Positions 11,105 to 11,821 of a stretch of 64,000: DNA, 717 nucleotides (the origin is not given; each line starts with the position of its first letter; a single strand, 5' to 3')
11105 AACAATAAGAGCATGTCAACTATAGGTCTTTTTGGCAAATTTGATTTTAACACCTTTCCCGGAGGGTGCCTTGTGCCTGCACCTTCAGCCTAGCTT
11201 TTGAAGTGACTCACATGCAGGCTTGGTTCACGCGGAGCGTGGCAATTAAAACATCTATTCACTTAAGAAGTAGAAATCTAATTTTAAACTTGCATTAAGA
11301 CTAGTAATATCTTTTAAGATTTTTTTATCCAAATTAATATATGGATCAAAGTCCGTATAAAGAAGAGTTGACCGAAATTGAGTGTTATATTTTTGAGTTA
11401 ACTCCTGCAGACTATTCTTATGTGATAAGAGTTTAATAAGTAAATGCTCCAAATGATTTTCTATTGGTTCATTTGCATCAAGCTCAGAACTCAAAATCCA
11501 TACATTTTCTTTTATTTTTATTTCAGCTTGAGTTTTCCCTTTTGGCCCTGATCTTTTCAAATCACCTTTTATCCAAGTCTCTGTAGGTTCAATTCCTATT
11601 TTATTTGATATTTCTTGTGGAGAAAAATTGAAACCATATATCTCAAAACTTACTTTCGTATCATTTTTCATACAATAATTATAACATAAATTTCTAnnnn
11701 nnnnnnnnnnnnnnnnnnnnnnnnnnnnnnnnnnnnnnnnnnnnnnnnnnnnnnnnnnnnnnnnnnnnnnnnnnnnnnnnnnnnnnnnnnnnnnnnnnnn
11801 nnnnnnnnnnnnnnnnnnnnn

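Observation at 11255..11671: Candidate immunity gene immediately downstream of the RHS toxin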

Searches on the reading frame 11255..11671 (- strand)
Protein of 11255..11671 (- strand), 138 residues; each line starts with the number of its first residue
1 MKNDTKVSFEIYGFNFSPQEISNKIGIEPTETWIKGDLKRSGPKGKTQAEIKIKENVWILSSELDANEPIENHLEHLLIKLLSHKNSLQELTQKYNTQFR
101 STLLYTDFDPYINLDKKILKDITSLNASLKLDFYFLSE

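Call 3: search_protein_families(library=pfam, proteins=[window:11255-11671:-], max_evalue=1)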
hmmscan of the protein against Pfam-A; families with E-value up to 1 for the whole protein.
window:11255-11671:- (138 aa): 1 family
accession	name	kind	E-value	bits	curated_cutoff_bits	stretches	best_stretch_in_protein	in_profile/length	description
PF14106.11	DUF4279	-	6e-22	78.5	25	1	12-129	1-114/116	Domain of unknown function (DUF4279)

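Call 8: search_solved_structures(query=window:11255-11671:-, max_evalue=10, show_alignments=2)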
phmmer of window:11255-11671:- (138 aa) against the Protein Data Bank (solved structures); distinct sequences matched with E-value up to 10: 0.

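Call 13: find_homologous_proteins(query=window:11255-11671:-, max_evalue=0.001)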
Query window:11255-11671:- (138 aa): 2 proteins with E <= 0.001 among 28 candidates.
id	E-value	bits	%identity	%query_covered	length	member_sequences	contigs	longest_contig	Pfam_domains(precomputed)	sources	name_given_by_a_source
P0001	2.3e-84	298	100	100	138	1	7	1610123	PF14106.13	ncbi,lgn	-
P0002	5.4e-73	261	87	100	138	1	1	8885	PF14106.13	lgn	-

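Call 14: find_encoding_contigs(protein=P0001, flank=10000, max_places=8)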
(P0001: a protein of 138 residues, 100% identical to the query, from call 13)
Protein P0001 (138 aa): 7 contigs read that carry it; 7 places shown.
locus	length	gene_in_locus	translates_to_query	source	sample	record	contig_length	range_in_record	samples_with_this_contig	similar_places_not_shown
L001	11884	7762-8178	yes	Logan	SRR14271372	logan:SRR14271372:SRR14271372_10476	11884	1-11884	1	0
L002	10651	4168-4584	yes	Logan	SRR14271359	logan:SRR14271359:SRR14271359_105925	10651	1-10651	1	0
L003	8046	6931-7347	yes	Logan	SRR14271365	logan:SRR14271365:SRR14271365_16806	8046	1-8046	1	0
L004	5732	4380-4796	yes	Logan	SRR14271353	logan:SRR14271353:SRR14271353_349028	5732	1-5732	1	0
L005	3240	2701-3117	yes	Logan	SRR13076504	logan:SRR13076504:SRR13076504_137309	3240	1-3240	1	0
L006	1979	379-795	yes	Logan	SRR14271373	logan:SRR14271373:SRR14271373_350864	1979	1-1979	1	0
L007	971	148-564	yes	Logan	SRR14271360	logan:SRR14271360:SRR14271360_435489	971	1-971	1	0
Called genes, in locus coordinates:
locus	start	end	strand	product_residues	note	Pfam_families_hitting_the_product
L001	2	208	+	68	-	?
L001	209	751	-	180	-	PF06210:DUF1003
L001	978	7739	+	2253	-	PF13517:FG-GAP_3 (faint), PF12256:TcdB_toxin_midN, PF05593:RHS_repeat (weak), PF25023:TEN_YD-shell (weak), PF05593:RHS_repeat (weak), PF25023:TEN_YD-shell, PF15533:Ntox33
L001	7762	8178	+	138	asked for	PF14106:DUF4279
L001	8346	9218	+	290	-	PF01435:Peptidase_M48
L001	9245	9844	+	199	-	-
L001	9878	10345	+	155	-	-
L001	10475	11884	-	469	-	?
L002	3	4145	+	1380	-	?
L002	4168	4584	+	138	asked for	PF14106:DUF4279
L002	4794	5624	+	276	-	PF01435:Peptidase_M48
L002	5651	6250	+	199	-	-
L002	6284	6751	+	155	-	-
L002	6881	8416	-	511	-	-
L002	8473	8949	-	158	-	-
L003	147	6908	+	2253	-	PF13517:FG-GAP_3 (faint), PF12256:TcdB_toxin_midN, PF05593:RHS_repeat (weak), PF25023:TEN_YD-shell (weak), PF05593:RHS_repeat (weak), PF25023:TEN_YD-shell, PF15533:Ntox33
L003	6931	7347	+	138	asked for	PF14106:DUF4279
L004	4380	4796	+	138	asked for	PF14106:DUF4279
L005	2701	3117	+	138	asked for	PF14106:DUF4279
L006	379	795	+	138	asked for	PF14106:DUF4279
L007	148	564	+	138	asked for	PF14106:DUF4279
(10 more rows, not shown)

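Call 15: find_encoding_contigs(protein=P0002, flank=10000, max_places=6)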
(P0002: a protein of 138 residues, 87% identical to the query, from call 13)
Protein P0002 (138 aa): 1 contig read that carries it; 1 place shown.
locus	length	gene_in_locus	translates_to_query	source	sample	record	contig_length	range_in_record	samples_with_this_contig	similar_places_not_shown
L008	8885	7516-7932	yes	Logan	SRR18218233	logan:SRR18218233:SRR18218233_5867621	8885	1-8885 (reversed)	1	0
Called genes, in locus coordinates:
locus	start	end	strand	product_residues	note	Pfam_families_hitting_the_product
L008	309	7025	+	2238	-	PF01839:FG-GAP (faint), PF13517:FG-GAP_3 (weak), PF12256:TcdB_toxin_midN, PF05593:RHS_repeat (weak), PF25023:TEN_YD-shell, PF05593:RHS_repeat, PF25023:TEN_YD-shell, PF03527:RHS (weak)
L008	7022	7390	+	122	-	PF22480:DUF6984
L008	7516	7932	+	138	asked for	PF14106:DUF4279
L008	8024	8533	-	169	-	PF20130:DUF6520 (faint)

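Call 22: search_protein_representatives(protein=window:11255-11671:-)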
Query: 138 residues. Proteins with E-value up to 0.001 (for the whole library): 751; up to 1e-10: 67; up to 1e-30: 1. The best 150 are listed.
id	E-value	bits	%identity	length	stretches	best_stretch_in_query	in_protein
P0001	7.3e-85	298.0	100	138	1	1-138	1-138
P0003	3.2e-25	105.1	41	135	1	2-134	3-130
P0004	9.2e-25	103.6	43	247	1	8-136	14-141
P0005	2.1e-23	99.2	40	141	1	2-136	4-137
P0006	4.5e-23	98.1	42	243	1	2-136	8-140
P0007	5.4e-23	97.8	40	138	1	3-137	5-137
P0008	7.3e-23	97.4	40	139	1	1-137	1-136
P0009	4.7e-22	94.8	41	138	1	2-137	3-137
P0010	1.7e-21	93.0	40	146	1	5-138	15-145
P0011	9.6e-21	90.6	38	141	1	2-136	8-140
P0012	1.5e-20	89.9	42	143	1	5-137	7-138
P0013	7.3e-20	87.7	32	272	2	8-133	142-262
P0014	4.7e-19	85.1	38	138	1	8-136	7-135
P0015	4.0e-18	82.1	28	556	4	2-136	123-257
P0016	6.4e-18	81.4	37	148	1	4-138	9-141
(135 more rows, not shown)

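Call 34: find_homologous_proteins(query=A3, max_evalue=0.00001)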
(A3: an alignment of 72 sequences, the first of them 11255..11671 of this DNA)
Query A3 (72 sequences) (138 aa, profile of the alignment): 66 proteins with E <= 0.00001 among 870 candidates.
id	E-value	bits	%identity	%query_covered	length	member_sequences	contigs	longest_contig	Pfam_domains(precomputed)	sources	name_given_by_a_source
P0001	2.9e-44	168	100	100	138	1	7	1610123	PF14106.13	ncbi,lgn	-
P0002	4.9e-44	167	87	100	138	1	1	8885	PF14106.13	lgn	-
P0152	3.2e-43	165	45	99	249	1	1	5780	PF14106.13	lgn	-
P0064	1.8e-38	149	30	100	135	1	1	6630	PF14106.13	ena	-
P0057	2.0e-37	146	27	97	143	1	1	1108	PF14106.13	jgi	jgi:hypothetical protein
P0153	1.6e-36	143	33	98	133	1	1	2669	PF14106.13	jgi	jgi:hypothetical protein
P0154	3.4e-36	142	26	100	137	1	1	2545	PF14106.13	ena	-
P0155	5.1e-36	141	30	99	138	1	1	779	PF14106.13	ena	-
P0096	2.8e-35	139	28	99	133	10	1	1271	PF14106.13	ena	-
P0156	3.0e-35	139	29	97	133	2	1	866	PF14106.13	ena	-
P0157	3.9e-35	139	27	98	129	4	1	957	PF14106.13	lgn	-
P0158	4.8e-35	138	29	98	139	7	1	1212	PF14106.13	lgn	-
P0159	5.9e-35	138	28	98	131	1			PF14106.13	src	-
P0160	1.1e-34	137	29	98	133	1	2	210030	PF14106.13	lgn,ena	-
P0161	2.2e-34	136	28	99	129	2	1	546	PF14106.13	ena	-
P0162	2.5e-34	136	30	98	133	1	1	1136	PF14106.13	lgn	-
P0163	3.0e-34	136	26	99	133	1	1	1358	PF14106.13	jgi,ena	-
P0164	3.8e-34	135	28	99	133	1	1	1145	PF14106.13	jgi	jgi:hypothetical protein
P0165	4.1e-34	135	29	93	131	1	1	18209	PF14106.13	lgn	-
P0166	4.2e-34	135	28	99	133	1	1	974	PF14106.13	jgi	jgi:hypothetical protein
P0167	6.1e-34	135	29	100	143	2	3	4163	PF14106.13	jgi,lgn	jgi:hypothetical protein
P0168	6.2e-34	135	28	99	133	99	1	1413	PF14106.13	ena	-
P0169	6.3e-34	135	26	99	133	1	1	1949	PF14106.13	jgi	jgi:hypothetical protein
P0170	6.8e-34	135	29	99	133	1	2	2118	PF14106.13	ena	-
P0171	1.1e-33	134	29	99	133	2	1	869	PF14106.13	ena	-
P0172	1.5e-33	133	28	94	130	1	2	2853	PF14106.13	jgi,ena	-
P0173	1.6e-33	133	30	98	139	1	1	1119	PF14106.13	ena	-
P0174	1.7e-33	133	26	99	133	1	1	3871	PF14106.13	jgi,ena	-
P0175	1.7e-33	133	28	98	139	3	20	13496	PF14106.13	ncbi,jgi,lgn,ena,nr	ncbi:MAG: DUF4279 domain-containing protein [Verrucomicrobium sp.]|jgi:hypothetical protein|nr:DUF42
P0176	2.5e-33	133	25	99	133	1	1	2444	PF14106.13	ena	-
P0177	3.3e-33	132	27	99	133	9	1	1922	PF14106.13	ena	-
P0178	6.2e-33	131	28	99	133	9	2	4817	PF14106.13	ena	-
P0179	7.5e-33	131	28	99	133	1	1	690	PF14106.13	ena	-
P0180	1.0e-32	131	29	99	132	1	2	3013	PF14106.13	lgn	-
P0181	1.0e-32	131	29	99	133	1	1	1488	PF14106.13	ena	-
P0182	1.0e-32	131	29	99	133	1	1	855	PF14106.13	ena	-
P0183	1.3e-32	130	28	99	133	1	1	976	PF14106.13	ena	-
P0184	1.3e-32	130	28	99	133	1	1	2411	PF14106.13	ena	-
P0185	1.4e-32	130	27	100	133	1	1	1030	PF14106.13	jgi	jgi:hypothetical protein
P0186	1.6e-32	130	28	99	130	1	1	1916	PF14106.13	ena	-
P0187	2.1e-32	130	28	99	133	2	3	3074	PF14106.13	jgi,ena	jgi:hypothetical protein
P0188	3.8e-32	129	28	100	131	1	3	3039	PF14106.13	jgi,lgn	jgi:hypothetical protein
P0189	5.1e-32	128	27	99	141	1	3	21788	PF14106.13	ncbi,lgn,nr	ncbi:MAG: DUF4279 domain-containing protein [Opitutaceae bacterium]|nr:DUF4279 domain-containing pro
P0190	5.6e-32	128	26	95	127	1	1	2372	PF14106.13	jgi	-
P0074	3.3e-31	126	28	96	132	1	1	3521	PF14106.13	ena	-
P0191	8.6e-31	125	29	93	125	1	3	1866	PF14106.13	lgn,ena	-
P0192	2.3e-30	123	22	98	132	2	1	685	PF14106.13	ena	-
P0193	4.6e-30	122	25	94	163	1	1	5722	PF14106.13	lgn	-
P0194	5.0e-30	122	28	95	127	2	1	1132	PF14106.13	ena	-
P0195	1.0e-29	121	26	100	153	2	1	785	PF14106.13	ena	-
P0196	1.1e-29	121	23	96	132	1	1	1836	PF14106.13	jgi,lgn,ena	-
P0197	3.7e-29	119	28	93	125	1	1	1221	PF14106.13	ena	-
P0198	2.6e-23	100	28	59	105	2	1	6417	PF14106.13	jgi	jgi:hypothetical protein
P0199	3.7e-21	93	23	76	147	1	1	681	PF14106.13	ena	-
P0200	5.4e-21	93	27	72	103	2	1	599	PF14106.13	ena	-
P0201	9.5e-21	92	24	99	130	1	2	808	PF14106.13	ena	-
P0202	2.7e-15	74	31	51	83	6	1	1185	PF14106.13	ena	-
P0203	4.9e-15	74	31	51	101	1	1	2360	PF14106.13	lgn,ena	-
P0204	4.3e-14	70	30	64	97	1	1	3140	PF14106.13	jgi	-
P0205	1.7e-13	69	26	96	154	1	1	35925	PF14106.13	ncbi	ncbi:MAG: DUF4279 domain-containing protein [Gemmataceae bacterium]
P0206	4.0e-13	67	29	50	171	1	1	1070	PF14106.13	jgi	jgi:hypothetical protein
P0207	4.8e-13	67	26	82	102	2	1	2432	PF14106.13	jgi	jgi:hypothetical protein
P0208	4.4e-11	61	22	95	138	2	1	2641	PF14106.13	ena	-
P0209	2.1e-10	59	42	30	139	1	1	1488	PF14106.13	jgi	jgi:hypothetical protein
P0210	5.4e-10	57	24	99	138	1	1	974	PF14106.13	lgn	-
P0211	1.4e-8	53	27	46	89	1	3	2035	PF14106.13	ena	-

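Call 36: find_encoding_contigs(protein=P0152, flank=8000, max_places=3)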
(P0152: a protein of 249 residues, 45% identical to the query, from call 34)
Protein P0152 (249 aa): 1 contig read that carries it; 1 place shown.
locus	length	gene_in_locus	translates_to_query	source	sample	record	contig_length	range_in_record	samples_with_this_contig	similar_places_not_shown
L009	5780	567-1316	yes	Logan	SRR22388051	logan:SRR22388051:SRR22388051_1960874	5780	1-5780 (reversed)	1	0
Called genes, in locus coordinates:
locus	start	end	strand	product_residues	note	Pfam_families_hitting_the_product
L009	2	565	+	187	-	?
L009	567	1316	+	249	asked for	PF14106:DUF4279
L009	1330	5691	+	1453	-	PF03534:SpvB, PF01839:FG-GAP (faint), PF13517:FG-GAP_3, PF12256:TcdB_toxin_midN, PF13517:FG-GAP_3 (weak), PF05593:RHS_repeat (weak), PF25023:TEN_YD-shell, PF05593:RHS_repeat (weak)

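Call 37: find_encoding_contigs(protein=P0160, flank=8000, max_places=3)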
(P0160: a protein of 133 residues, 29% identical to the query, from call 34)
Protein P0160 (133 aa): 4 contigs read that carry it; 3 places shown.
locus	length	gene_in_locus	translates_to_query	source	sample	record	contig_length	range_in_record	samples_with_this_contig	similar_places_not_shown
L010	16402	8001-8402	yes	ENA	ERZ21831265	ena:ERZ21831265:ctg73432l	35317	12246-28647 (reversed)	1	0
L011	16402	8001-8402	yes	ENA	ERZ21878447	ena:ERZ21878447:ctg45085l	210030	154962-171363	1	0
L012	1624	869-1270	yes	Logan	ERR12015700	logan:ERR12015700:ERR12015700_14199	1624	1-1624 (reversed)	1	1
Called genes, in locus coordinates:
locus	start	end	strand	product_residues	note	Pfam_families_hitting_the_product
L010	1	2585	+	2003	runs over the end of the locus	PF18884:TSP3_bac (faint), PF13385:Laminin_G_3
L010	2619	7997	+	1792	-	PF05593:RHS_repeat (faint), PF25023:TEN_YD-shell, PF15533:Ntox33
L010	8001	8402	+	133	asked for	PF14106:DUF4279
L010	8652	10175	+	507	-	PF05593:RHS_repeat (weak), PF25023:TEN_YD-shell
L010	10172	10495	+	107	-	-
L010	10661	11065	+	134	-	PF08238:Sel1 (faint)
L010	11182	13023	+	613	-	PF23414:Beta-prop_EML_2 (weak), PF25172:Beta-prop_WDR3_2nd (weak), PF25174:Beta-prop_THOC3 (faint), PF10282:Lactonase (faint), PF03150:CCP_MauG (faint), PF21419:RoxA-like_Cyt-c (weak)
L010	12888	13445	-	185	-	-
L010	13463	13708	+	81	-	-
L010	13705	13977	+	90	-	-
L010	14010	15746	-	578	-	PF06956:RtcR, PF00158:Sigma54_activat, PF01078:Mg_chelatase (weak), PF14532:Sigma54_activ_2, PF00004:AAA (weak), PF07728:AAA_5, PF25601:AAA_lid_14 (weak)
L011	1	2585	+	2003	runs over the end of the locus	PF18884:TSP3_bac (faint), PF13385:Laminin_G_3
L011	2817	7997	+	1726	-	PF05593:RHS_repeat (faint), PF25023:TEN_YD-shell, PF15533:Ntox33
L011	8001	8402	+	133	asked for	PF14106:DUF4279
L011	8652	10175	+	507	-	PF05593:RHS_repeat (weak), PF25023:TEN_YD-shell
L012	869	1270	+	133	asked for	PF14106:DUF4279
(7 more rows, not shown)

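Call 38: find_encoding_contigs(protein=P0175, flank=8000, max_places=6)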
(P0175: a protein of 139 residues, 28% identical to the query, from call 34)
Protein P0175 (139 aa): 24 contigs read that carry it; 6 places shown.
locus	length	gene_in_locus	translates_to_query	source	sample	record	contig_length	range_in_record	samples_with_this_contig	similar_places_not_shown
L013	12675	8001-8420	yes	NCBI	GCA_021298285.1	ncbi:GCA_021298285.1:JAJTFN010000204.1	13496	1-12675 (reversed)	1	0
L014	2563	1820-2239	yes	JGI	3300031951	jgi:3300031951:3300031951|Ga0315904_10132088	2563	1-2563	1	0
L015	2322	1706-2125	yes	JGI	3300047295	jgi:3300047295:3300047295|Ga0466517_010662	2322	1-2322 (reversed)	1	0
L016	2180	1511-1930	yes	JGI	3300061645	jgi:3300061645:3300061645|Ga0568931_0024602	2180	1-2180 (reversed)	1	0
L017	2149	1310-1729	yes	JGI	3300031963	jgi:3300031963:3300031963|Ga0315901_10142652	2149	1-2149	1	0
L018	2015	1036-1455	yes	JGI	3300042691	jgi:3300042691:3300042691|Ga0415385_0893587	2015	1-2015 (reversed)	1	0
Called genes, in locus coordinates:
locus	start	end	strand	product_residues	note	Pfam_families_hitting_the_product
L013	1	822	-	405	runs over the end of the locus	PF00437:T2SSE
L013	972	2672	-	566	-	-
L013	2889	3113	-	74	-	-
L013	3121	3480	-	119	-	-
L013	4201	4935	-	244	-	PF01618:MotA_ExbB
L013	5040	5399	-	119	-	-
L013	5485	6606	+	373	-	PF00465:Fe-ADH, PF13685:Fe-ADH_2, PF25137:ADH_Fe_C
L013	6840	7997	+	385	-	PF15533:Ntox33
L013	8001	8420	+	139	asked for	PF14106:DUF4279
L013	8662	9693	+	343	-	-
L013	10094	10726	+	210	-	-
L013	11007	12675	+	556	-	?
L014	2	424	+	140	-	?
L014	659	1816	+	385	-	PF15533:Ntox33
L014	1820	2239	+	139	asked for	PF14106:DUF4279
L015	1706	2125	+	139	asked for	PF14106:DUF4279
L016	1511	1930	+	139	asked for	PF14106:DUF4279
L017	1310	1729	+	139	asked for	PF14106:DUF4279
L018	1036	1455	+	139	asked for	PF14106:DUF4279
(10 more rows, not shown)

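Call 39: find_encoding_contigs(protein=P0189, flank=8000, max_places=3)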
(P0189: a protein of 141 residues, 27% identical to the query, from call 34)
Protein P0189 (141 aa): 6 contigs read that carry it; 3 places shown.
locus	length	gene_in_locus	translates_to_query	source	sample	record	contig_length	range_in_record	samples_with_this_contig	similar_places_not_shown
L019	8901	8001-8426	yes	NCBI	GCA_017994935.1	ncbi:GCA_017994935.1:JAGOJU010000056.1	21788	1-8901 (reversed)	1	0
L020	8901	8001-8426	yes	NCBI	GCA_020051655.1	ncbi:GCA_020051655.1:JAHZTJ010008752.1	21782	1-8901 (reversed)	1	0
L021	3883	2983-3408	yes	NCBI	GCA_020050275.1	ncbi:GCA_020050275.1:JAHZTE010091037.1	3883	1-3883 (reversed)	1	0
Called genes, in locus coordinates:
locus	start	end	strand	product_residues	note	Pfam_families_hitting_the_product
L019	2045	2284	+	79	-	PF02697:VAPB_antitox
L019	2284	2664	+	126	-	PF01850:PIN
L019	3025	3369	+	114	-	-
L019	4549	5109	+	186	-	PF02661:Fic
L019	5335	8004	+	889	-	PF25023:TEN_YD-shell (weak), PF05593:RHS_repeat (weak), PF25023:TEN_YD-shell, PF15533:Ntox33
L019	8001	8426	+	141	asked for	PF14106:DUF4279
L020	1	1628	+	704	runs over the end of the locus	PF00521:DNA_topoisoIV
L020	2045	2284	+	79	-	PF02697:VAPB_antitox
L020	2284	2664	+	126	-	PF01850:PIN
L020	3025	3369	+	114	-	-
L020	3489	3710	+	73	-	-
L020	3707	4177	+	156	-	PF12158:DUF3592 (faint)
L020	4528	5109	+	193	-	PF02661:Fic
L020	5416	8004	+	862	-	PF25023:TEN_YD-shell (weak), PF05593:RHS_repeat (weak), PF25023:TEN_YD-shell, PF15533:Ntox33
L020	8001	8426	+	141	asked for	PF14106:DUF4279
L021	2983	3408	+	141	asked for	PF14106:DUF4279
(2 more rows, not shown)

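Call 41: predict_structure(alignment_id=A3)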
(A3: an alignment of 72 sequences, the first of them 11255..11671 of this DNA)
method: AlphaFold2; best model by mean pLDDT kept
length: 138 residues; sequences in the alignment: 72
mean_pLDDT: 96.4   pTM: 0.89
mean pLDDT of the five models: 96.4, 96.0, 96.0, 95.9, 95.7
residues with pLDDT >= 90: 129; 70-90: 8; 50-70: 1; < 50: 0
segments of 3 or more residues with pLDDT < 50: none
pLDDT, mean of each block of 10 residues (from residue 1): 94 98 98 97 94 98 97 98 97 98 92 97 98 89
secondary structure, 60 per line:
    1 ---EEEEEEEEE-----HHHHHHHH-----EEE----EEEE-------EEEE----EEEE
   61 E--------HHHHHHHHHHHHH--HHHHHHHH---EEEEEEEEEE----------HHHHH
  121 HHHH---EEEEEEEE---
elements in order: E4-12 H18-25 E31-33 E38-41 E49-52 E57-61 H70-82 H85-92 E96-105 H116-124 E128-135
